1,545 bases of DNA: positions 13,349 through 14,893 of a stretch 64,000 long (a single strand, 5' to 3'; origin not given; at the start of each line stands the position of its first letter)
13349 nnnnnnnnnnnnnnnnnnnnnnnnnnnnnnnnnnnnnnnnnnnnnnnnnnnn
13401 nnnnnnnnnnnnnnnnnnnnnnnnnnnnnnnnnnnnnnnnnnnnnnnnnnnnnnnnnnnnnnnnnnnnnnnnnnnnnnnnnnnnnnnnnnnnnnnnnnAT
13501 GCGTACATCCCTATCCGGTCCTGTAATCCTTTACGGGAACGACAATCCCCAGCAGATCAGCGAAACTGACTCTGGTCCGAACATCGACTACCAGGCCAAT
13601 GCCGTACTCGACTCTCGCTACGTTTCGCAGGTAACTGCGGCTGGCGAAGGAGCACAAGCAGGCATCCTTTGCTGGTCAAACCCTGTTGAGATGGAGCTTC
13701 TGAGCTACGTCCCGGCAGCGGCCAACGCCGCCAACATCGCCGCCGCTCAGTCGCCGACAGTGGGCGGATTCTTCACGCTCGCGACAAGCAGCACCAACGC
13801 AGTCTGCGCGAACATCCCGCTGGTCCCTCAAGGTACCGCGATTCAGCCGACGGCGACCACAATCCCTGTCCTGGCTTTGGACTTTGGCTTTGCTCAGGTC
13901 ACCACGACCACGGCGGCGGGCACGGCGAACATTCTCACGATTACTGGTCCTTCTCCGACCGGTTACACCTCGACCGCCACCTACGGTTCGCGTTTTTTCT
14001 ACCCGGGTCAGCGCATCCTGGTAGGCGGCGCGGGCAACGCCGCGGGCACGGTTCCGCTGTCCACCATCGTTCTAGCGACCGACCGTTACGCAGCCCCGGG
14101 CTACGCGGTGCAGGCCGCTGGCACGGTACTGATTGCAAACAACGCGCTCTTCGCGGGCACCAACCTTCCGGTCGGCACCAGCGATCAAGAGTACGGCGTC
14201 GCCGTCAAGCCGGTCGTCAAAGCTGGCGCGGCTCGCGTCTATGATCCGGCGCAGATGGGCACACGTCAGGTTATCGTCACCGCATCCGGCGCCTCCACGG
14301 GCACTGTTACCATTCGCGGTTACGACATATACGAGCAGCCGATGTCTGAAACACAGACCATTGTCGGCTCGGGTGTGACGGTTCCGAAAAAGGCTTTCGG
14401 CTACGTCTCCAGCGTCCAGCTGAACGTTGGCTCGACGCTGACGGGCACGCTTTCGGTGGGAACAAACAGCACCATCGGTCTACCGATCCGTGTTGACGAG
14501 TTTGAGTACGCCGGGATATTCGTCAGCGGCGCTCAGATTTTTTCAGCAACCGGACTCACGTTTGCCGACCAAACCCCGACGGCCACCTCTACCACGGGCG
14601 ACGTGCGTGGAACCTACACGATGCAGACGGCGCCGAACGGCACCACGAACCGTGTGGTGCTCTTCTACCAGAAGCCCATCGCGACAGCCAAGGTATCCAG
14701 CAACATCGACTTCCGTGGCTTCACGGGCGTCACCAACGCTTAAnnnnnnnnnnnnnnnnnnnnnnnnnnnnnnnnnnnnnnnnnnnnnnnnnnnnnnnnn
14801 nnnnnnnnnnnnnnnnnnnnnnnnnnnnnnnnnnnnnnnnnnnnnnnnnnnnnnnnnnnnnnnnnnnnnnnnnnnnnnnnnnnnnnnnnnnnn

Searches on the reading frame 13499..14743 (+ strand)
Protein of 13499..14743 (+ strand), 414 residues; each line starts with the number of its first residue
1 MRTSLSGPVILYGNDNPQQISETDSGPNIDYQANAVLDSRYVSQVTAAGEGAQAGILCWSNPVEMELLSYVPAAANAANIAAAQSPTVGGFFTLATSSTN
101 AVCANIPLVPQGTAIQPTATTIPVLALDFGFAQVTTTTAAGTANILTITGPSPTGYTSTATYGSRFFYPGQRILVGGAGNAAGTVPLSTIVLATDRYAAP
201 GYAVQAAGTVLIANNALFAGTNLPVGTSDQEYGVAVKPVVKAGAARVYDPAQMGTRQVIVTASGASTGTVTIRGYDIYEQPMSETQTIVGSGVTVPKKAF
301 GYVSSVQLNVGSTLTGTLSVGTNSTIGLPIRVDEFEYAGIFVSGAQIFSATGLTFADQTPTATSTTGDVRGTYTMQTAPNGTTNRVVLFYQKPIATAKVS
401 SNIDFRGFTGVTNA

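Call 5: search_protein_families(library=pfam, proteins=[window:13499-14743:+], max_evalue=0.01)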
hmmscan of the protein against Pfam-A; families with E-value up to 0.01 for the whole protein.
window:13499-14743:+ (414 aa): 0 families

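Call 26: find_related_loci(query=window:13499-14743:+, collection=viral_contigs, flank=4000)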
Query window:13499-14743:+ (414 aa) in viral_contigs; peptide patterns used: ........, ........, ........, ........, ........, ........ (x = any residue, [..] = any of these).
29 stretches matched a pattern; 13 encode a relative of the query (tblastn E <= 1e-3); 13 distinct loci.
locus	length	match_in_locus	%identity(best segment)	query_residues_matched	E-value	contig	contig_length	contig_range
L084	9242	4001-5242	93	1-414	0e+0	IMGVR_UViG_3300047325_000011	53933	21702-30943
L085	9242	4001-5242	89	1-414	0e+0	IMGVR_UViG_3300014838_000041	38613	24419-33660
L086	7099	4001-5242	89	1-414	0e+0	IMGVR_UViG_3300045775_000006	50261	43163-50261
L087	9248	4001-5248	78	1-414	0e+0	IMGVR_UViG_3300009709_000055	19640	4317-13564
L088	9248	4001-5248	77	1-414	0e+0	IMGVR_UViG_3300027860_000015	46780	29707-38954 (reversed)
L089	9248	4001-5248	77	1-414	0e+0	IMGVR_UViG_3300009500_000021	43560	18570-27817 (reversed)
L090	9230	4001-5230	73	1-414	6e-180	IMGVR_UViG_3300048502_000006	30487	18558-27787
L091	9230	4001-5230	73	1-414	2e-178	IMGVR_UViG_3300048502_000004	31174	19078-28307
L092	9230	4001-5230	73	1-414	2e-177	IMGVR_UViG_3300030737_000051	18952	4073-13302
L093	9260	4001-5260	65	1-414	4e-156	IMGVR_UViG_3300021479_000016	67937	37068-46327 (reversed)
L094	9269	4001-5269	57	1-414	9e-132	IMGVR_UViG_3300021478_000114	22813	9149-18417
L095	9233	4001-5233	91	1-414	6e-166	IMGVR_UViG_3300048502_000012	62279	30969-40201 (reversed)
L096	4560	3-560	90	229-414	5e-106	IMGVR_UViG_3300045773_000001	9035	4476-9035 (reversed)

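Call 39: find_related_loci(query=window:13499-14743:+, collection=metagenome_contigs, flank=3000)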
Query window:13499-14743:+ (414 aa) in metagenome_contigs; peptide patterns used: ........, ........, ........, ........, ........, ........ (x = any residue, [..] = any of these).
115 stretches matched a pattern; 14 encode a relative of the query (tblastn E <= 1e-3); 14 distinct loci.
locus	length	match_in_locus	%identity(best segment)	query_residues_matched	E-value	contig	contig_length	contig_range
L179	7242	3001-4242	89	1-414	0e+0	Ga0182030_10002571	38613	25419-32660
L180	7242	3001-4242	87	1-414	0e+0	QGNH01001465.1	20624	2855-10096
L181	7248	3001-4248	78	1-414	0e+0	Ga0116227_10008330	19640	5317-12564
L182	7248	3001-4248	77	1-414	0e+0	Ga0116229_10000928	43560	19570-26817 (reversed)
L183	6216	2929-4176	77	1-414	0e+0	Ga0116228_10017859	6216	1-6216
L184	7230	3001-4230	73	1-414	1e-177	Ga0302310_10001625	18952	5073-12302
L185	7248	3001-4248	77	1-414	0e+0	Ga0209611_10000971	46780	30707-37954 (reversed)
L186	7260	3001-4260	65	1-414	3e-156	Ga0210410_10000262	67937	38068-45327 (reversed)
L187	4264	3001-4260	64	1-414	2e-158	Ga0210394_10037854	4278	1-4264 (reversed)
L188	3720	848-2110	61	1-414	9e-146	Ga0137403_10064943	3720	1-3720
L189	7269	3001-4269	57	1-414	6e-132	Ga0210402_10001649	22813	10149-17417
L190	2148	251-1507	58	1-414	3e-132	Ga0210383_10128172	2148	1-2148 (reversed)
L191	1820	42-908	63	122-414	1e-110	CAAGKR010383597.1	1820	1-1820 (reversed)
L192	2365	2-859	60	132-414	5e-87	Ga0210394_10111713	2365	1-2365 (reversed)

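Call 62: find_encoding_contigs(protein=window:13499-14743:+, flank=3000, max_places=6)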
Protein window:13499-14743:+ (414 aa): 6 contigs read that carry it; 2 places shown.
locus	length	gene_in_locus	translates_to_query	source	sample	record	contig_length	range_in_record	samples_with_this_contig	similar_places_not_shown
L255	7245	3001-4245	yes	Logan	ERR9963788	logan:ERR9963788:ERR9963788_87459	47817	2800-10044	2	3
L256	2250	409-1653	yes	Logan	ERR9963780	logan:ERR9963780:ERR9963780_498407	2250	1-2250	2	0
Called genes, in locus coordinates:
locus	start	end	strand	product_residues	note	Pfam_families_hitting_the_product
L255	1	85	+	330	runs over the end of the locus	-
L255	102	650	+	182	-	-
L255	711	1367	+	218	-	-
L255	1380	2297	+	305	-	PF10124:Mu-like_gpT (faint), PF25209:Phage_capsid_4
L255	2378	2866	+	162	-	PF02945:Endonuclease_7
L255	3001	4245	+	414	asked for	-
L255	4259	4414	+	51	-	-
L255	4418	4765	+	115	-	-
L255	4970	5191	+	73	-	-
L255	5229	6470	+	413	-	-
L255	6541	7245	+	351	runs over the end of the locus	-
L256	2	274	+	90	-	?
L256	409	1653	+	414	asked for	-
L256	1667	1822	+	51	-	-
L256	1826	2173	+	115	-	-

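Call 74: search_protein_families(library=phrogs, proteins=[window:13499-14743:+], max_evalue=0.00001)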
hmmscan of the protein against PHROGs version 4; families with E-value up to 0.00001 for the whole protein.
window:13499-14743:+ (414 aa): 0 families
